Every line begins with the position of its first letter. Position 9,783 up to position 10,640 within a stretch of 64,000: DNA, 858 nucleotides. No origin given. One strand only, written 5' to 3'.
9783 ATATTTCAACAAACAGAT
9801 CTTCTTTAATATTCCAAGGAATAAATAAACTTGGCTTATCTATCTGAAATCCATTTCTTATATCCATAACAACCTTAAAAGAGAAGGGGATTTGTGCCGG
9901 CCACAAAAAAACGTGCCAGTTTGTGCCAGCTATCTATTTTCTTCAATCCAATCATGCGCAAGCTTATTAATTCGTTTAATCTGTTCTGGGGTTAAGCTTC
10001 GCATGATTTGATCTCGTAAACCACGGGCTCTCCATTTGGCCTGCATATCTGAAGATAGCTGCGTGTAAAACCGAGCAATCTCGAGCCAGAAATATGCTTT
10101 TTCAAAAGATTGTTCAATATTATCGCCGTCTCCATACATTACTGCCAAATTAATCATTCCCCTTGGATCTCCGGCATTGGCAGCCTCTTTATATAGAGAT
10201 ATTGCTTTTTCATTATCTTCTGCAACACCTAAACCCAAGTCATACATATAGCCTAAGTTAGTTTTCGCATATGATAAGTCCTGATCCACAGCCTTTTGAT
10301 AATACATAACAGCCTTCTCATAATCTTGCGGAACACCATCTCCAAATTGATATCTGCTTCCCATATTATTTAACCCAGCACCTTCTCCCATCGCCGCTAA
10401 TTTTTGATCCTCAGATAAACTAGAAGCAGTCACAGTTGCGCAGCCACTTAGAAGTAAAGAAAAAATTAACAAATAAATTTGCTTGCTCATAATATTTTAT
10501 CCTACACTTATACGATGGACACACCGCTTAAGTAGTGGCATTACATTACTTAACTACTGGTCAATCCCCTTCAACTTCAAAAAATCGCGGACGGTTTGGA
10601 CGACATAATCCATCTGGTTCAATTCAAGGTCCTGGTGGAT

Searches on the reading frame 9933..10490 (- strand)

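Call 10: search_protein_families(library=pfam, proteins=[window:9933-10490:-], max_evalue=0.01)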
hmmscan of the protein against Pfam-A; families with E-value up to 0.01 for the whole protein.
window:9933-10490:- (186 aa): 1 family
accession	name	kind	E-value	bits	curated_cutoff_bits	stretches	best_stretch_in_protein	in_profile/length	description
PF08238.18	Sel1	-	1e-26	92.8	30.7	3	39-71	3-35/36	Sel1 repeat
